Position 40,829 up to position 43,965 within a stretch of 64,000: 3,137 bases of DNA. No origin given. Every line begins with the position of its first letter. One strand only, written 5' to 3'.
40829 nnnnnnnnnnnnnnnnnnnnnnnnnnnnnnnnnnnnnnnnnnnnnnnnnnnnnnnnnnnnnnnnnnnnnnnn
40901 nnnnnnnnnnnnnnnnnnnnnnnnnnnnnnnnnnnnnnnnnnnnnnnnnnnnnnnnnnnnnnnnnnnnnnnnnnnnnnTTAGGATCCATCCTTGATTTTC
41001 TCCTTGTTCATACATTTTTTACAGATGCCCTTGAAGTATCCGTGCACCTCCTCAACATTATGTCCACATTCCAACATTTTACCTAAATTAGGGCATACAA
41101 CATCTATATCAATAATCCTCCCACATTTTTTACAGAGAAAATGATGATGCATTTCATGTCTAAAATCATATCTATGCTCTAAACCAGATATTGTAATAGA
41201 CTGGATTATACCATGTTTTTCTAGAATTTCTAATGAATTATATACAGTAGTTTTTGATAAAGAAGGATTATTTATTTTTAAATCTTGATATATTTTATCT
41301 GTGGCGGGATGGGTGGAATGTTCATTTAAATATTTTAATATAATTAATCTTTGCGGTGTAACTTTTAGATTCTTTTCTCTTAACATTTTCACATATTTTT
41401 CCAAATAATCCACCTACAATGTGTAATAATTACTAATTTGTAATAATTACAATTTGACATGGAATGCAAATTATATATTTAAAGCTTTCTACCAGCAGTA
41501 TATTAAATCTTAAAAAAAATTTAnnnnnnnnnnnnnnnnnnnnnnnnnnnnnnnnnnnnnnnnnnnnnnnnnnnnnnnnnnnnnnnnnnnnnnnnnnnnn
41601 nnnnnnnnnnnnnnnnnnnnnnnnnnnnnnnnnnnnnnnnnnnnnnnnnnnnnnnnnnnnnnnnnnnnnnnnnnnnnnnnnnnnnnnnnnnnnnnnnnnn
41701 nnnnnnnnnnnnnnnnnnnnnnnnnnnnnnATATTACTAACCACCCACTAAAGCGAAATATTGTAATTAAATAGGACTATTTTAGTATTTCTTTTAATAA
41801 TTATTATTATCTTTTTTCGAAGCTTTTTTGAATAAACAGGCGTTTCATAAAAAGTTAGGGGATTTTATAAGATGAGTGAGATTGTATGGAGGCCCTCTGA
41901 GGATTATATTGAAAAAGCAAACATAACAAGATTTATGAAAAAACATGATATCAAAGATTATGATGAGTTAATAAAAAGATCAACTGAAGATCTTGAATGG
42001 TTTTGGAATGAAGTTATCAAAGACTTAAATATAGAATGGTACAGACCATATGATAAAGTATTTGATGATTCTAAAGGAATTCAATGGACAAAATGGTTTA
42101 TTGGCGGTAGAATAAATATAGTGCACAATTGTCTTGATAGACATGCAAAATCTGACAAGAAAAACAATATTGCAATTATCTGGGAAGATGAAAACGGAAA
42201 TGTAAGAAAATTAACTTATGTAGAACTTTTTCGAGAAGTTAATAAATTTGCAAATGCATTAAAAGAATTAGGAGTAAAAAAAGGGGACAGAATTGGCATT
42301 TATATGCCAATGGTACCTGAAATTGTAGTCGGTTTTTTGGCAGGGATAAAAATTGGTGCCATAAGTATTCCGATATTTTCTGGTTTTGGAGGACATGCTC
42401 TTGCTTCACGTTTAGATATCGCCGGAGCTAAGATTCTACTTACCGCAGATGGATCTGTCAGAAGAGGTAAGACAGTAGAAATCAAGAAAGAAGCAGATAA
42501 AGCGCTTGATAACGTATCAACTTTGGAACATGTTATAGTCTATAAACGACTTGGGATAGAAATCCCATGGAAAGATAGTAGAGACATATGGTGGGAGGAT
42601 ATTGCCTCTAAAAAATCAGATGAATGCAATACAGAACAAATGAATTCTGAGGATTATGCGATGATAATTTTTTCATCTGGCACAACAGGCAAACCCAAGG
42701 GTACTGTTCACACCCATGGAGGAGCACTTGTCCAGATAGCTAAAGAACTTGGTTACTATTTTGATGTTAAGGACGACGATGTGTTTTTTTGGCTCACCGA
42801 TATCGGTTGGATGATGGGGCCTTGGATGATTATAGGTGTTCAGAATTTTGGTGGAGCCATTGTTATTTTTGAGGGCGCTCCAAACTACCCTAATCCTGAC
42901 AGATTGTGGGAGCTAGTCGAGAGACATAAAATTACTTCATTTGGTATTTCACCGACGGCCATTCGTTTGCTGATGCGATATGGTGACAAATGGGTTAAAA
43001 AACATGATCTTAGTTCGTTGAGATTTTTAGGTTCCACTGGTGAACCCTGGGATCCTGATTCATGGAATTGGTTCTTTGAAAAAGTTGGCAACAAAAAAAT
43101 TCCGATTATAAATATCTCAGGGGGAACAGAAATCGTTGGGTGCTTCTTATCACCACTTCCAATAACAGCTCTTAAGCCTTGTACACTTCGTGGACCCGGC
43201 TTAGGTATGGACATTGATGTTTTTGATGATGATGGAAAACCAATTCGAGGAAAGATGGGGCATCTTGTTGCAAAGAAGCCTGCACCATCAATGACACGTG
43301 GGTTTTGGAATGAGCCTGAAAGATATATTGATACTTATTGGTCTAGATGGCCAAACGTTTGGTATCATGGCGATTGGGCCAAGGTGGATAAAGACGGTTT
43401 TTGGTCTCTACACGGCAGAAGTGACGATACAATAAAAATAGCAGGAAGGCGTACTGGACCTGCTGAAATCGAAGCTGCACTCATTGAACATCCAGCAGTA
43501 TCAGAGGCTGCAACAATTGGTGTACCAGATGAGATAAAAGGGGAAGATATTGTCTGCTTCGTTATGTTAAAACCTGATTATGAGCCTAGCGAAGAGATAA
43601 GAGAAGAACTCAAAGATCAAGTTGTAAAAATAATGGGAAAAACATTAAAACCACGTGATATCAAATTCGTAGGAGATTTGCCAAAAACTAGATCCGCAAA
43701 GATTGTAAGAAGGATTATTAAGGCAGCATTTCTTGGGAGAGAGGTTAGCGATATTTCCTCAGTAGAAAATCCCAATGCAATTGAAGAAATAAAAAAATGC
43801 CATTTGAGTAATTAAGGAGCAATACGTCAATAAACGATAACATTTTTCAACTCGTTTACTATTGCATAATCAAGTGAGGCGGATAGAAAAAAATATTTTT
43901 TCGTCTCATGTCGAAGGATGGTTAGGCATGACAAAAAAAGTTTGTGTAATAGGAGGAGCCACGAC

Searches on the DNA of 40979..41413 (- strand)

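Call 58: build_rna_model(alignment_id=A2)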
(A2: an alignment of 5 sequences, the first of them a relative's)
Model R1 built from alignment A2 (5 sequences, 122 columns); structure: RNAalifold consensus.
model positions 114; base pairs 24; branch points 0; effective number of sequences 2.34; information 0.59 bits per position. Calibrated on 0.2 Mb of random sequence (short: E-values are rough).
structure used (alignment columns):
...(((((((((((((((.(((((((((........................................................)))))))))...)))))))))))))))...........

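Call 59: search_with_rna_model(model_id=R1, sources=[window, L001, L002, L003, L004, L005, L006, L007, L008, L009, L010, L011, L012, L013, L014, L015, L016, L017, L018, L019, L020, L021, L022, L023, L024, L025, L026, L027, L028, L029, L030, L031, L032, L033, L034, L035, L036, L037, L038, L039, L040, L041, L042, L043, L044, L045, L046, L047, L048, L049, L050, L051, L052, L053, L054, L055, L056, L057, L058, L059, L060, L061, L062, L063, L064, L065, L066, L067, L068, L069, L070, L071, L072, L073, L074, L075, L076, L077, L078, L079, L080, L089, L100, L110, L126, L127, L129, L139, L141, L143, L146, L149, L154, L166, L170, L171, L175, L176, L193, L195], max_evalue=1, show_alignments=3)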
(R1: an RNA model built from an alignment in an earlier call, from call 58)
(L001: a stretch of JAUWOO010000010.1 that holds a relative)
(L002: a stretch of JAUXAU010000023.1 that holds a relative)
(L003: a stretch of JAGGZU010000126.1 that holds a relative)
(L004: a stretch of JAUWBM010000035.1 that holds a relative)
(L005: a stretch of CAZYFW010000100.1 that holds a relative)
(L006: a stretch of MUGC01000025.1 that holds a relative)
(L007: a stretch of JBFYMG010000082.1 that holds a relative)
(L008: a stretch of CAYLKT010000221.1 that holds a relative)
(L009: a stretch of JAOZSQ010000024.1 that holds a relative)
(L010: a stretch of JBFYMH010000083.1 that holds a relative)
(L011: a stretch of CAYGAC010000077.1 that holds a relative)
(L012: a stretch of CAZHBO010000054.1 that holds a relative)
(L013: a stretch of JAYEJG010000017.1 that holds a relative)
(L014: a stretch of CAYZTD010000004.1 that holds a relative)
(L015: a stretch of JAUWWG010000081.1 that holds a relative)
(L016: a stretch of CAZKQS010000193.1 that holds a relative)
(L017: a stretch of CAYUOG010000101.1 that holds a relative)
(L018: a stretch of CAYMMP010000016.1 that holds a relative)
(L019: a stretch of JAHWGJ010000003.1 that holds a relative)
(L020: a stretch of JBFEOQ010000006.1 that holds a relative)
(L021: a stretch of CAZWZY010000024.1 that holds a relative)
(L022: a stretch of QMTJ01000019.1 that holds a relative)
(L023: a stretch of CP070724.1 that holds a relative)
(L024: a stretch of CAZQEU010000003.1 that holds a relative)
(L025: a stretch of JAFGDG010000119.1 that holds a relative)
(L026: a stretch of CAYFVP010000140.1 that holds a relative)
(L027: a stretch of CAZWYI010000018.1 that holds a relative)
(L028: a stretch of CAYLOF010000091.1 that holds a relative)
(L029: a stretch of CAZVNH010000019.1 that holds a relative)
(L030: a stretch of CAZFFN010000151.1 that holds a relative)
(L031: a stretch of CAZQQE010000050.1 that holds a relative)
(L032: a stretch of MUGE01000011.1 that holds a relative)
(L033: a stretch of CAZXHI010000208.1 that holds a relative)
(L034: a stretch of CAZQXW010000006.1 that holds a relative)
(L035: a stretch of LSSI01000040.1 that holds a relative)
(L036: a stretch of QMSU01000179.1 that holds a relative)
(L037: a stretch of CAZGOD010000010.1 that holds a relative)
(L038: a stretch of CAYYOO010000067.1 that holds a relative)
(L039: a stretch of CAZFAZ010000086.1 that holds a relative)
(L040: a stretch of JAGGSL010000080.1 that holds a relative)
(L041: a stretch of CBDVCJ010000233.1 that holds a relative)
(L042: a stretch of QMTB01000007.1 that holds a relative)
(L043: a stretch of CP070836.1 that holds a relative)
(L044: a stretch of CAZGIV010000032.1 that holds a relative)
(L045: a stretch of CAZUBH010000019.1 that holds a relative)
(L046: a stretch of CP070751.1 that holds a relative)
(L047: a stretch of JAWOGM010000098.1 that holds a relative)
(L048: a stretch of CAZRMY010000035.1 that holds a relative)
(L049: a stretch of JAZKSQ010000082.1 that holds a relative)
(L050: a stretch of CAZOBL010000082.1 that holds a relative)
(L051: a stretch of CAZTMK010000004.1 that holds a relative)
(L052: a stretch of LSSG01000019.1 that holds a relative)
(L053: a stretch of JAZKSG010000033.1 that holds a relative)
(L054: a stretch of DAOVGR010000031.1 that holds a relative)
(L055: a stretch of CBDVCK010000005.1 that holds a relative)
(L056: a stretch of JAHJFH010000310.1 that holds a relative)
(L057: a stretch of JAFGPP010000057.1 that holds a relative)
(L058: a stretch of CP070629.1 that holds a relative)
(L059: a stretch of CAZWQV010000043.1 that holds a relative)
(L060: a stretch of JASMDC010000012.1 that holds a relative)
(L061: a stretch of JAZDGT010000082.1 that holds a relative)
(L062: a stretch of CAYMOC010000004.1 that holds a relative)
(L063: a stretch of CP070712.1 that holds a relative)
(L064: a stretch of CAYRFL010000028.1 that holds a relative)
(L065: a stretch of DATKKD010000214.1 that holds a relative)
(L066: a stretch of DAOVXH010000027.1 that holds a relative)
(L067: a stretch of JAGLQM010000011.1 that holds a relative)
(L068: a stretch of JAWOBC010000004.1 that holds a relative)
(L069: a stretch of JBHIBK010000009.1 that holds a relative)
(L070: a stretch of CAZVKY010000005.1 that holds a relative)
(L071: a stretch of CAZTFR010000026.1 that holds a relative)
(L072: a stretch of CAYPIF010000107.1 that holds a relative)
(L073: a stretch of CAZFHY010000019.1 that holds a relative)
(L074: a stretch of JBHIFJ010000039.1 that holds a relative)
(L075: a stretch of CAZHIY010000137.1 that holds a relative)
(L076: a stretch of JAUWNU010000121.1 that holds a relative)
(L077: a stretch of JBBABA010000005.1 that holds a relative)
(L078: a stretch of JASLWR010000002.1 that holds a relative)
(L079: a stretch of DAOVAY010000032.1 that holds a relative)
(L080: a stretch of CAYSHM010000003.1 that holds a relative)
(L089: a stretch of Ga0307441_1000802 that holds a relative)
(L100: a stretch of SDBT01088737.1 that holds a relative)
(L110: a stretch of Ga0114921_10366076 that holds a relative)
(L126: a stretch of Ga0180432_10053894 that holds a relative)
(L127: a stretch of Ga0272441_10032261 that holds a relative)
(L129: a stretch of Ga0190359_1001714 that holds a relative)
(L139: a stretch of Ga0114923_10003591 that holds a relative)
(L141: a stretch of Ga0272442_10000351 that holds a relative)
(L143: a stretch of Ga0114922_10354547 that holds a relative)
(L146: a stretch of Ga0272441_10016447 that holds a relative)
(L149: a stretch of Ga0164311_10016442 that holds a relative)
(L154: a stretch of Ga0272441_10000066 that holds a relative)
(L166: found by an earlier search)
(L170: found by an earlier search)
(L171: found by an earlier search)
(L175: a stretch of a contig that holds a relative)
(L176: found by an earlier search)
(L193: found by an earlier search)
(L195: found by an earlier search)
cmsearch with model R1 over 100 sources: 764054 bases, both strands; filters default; matches with E-value up to 1: 8.
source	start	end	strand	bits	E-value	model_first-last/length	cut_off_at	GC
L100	672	781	+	112.3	5.6e-26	1-114/114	no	0.37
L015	3768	3878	+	109.2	3.6e-25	1-114/114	no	0.41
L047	3767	3876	+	95.2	1.7e-21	1-114/114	no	0.35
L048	3760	3876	+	88.7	8.4e-20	1-114/114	no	0.48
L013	96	190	+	72.8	1.3e-15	1-114/114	no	0.4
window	26014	26132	-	46.3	1.1e-08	1-114/114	no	0.39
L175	8819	8915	-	31.2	0.0001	1-114/114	no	0.35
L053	3238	3336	-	16.9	0.55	1-114/114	no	0.35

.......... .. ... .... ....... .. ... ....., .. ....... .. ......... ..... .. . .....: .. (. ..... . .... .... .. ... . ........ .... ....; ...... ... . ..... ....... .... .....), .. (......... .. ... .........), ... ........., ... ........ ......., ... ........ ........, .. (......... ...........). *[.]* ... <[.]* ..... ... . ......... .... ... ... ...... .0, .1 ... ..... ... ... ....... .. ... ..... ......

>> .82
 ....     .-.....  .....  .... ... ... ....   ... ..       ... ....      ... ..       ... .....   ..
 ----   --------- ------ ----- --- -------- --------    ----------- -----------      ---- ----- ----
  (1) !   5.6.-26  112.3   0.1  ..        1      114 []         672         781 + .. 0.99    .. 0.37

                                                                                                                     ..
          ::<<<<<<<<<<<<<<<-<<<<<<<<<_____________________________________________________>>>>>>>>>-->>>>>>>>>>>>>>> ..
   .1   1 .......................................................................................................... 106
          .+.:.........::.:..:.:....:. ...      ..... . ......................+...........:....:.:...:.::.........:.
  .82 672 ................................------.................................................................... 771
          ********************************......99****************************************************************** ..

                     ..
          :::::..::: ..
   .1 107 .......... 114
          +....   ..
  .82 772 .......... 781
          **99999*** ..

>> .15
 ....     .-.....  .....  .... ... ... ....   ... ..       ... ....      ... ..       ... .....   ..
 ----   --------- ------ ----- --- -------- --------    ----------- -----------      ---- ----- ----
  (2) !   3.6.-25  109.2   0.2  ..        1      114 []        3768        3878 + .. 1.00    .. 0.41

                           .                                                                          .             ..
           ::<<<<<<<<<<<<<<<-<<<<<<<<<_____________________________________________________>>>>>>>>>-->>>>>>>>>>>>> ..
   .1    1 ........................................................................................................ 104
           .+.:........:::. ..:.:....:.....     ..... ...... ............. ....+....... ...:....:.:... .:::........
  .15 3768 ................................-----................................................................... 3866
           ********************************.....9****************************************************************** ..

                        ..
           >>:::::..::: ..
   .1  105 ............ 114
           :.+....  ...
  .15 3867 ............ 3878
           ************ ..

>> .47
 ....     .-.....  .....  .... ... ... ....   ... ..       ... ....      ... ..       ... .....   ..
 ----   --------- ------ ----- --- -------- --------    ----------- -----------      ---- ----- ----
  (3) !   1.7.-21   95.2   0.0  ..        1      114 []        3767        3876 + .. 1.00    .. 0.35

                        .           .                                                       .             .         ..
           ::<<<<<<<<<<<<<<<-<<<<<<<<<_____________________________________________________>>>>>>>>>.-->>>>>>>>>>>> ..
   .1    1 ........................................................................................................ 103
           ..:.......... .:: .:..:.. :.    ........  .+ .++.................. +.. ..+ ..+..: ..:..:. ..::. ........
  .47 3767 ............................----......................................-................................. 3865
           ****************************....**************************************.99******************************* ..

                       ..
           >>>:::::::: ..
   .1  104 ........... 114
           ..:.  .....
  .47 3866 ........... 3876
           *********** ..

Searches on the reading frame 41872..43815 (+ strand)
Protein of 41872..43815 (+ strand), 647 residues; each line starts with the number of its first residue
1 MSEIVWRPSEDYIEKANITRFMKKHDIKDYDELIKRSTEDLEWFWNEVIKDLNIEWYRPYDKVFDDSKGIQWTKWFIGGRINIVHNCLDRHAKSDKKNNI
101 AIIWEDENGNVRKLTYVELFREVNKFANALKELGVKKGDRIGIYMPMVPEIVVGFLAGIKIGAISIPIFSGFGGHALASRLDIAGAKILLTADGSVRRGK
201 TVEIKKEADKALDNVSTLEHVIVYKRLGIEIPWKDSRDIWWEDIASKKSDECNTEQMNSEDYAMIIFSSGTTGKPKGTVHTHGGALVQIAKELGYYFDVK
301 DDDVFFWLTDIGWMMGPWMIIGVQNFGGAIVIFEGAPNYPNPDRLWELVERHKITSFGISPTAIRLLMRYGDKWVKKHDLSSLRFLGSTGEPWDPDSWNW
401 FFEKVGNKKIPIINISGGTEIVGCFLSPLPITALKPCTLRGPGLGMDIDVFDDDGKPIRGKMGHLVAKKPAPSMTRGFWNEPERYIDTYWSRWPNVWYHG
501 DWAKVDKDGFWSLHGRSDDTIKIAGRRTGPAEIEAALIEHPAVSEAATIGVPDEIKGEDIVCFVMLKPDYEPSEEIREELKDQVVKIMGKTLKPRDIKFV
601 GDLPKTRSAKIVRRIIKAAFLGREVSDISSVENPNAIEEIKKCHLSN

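Call 7: search_protein_families(library=pfam, proteins=[window:41872-43815:+])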
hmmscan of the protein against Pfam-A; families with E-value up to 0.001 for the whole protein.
window:41872-43815:+ (647 aa): 3 families
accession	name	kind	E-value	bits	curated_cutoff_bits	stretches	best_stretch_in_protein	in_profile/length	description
PF00501.34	AMP-binding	-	3.7e-74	250.3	29.9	1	90-479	3-384/384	AMP-binding enzyme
PF13193.12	AMP-binding_C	-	4.7e-24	85.5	24.5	1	532-610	1-76/76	AMP-binding enzyme C-terminal domain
PF16177.11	ACAS_N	-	2.8e-19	69.1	27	1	30-87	1-55/55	Acetyl-coenzyme A synthetase N-terminus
